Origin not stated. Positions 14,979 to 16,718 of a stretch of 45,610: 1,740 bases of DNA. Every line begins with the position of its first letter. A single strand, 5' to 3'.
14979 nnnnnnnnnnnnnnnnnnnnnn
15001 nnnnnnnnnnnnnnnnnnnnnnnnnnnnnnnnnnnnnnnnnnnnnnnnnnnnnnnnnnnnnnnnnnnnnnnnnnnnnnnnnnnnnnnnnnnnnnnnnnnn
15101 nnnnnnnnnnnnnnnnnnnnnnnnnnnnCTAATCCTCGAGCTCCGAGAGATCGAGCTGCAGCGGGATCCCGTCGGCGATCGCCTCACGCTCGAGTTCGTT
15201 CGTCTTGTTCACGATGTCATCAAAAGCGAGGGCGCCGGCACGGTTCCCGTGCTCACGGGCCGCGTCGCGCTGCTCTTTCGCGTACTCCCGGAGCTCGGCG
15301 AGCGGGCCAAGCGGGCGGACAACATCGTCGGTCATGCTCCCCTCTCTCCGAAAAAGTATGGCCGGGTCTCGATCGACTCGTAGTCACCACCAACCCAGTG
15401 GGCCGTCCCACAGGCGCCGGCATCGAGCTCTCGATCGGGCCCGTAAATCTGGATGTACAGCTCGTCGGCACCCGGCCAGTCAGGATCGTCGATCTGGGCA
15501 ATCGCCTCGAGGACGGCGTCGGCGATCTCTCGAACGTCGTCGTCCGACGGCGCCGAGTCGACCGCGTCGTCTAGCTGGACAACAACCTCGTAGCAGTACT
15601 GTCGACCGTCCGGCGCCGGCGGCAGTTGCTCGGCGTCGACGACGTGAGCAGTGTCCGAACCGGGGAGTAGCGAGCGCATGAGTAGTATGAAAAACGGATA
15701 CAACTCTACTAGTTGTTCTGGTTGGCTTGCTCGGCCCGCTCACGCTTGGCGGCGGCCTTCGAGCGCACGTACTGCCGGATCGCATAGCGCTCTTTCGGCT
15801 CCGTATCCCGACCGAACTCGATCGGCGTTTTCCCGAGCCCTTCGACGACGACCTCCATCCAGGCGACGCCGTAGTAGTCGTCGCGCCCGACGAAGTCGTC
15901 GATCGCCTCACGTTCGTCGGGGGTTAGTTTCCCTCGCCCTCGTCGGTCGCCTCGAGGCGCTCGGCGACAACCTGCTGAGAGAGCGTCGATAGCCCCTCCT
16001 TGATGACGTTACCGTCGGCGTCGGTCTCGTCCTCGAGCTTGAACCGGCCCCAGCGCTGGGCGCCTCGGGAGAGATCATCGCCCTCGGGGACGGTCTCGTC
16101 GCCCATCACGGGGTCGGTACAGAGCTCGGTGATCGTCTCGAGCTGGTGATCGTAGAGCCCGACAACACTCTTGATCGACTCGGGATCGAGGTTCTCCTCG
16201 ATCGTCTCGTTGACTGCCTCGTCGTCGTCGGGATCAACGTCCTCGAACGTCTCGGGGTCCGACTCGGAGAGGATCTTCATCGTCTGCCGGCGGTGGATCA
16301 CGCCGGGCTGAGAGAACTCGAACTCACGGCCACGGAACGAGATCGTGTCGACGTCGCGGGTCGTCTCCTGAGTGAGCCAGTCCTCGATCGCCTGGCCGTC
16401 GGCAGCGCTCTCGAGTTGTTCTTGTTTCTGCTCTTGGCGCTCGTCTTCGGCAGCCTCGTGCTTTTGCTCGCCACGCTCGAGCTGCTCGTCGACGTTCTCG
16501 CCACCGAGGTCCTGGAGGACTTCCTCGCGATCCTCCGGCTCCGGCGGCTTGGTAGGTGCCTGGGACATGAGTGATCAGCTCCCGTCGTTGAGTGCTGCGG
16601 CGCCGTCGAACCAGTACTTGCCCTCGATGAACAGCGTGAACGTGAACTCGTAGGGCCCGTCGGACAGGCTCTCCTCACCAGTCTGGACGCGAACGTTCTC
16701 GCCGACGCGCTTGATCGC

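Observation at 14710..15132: Opposite-strand zinc-ribbon membrane gene wedged between the tail chaperone genes and the tape measure gene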

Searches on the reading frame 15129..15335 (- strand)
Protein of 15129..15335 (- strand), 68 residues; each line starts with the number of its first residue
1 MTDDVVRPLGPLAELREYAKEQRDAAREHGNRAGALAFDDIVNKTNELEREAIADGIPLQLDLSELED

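Call 6: search_protein_families(library=pfam, proteins=[window:15129-15335:-], max_evalue=0.1)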
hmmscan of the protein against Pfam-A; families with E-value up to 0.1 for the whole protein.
window:15129-15335:- (68 aa): 0 families

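Call 8: search_protein_families(library=phrogs, proteins=[window:15129-15335:-], max_evalue=0.01)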
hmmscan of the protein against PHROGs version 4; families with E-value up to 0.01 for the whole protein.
window:15129-15335:- (68 aa): 0 families

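Call 78: search_protein_families(library=padloc, proteins=[window:15129-15335:-], max_evalue=0.1)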
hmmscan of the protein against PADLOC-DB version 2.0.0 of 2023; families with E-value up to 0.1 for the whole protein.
window:15129-15335:- (68 aa): 0 families

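Call 79: search_protein_families(library=ncbifam, proteins=[window:15129-15335:-], max_evalue=0.01)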
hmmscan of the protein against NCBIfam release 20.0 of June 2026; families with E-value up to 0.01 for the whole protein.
window:15129-15335:- (68 aa): 0 families

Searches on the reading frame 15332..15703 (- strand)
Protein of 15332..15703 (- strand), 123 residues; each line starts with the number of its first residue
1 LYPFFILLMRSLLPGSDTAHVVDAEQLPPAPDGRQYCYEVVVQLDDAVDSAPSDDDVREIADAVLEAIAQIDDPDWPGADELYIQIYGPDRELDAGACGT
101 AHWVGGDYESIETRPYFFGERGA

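Call 6: search_protein_families(library=pfam, proteins=[window:15332-15703:-], max_evalue=0.1)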
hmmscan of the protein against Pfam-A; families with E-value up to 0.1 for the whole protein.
window:15332-15703:- (123 aa): 0 families

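Call 8: search_protein_families(library=phrogs, proteins=[window:15332-15703:-], max_evalue=0.01)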
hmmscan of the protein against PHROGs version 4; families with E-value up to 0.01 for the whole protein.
window:15332-15703:- (123 aa): 0 families

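Call 12: find_related_loci(query=window:15332-15703:-, collection=viral_contigs, flank=6000)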
Query window:15332-15703:- (123 aa) in viral_contigs; peptide patterns used: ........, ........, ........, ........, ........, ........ (x = any residue, [..] = any of these).
21 stretches matched a pattern, but none encodes a relative of the query by tblastn (E <= 1e-3).

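Call 78: search_protein_families(library=padloc, proteins=[window:15332-15703:-], max_evalue=0.1)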
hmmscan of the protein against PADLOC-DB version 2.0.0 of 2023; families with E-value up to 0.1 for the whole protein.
window:15332-15703:- (123 aa): 0 families

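Call 79: search_protein_families(library=ncbifam, proteins=[window:15332-15703:-], max_evalue=0.01)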
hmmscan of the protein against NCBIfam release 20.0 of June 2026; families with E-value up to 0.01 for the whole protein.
window:15332-15703:- (123 aa): 0 families

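Call 105: search_dna_similar(query=window:15332-15703:-, collection=plasmids, mode=protein, max_evalue=0.01, max_rows=8)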
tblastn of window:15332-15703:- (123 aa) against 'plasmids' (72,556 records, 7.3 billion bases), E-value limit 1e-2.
No match.

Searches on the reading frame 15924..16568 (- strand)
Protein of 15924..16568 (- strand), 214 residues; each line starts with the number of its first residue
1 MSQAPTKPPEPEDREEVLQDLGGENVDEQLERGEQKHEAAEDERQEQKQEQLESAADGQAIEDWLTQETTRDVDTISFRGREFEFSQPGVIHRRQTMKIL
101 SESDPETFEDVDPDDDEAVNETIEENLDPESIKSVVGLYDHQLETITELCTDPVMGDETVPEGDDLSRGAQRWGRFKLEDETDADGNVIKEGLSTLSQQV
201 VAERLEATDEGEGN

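Call 6: search_protein_families(library=pfam, proteins=[window:15924-16568:-], max_evalue=0.1)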
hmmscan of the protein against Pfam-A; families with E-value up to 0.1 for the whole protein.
window:15924-16568:- (214 aa): 1 family
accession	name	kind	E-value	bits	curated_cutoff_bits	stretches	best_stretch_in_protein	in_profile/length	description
PF22930.1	PDXDC1-like_cen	-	0.068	13.7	25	0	31-83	21-73/117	PDXDC1-like central domain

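Call 8: search_protein_families(library=phrogs, proteins=[window:15924-16568:-], max_evalue=0.01)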
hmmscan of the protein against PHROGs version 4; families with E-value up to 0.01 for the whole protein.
window:15924-16568:- (214 aa): 0 families

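Call 78: search_protein_families(library=padloc, proteins=[window:15924-16568:-], max_evalue=0.1)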
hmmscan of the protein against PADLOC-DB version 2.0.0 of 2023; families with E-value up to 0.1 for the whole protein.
window:15924-16568:- (214 aa): 0 families

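Call 79: search_protein_families(library=ncbifam, proteins=[window:15924-16568:-], max_evalue=0.01)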
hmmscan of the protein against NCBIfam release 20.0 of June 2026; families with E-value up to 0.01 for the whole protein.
window:15924-16568:- (214 aa): 0 families
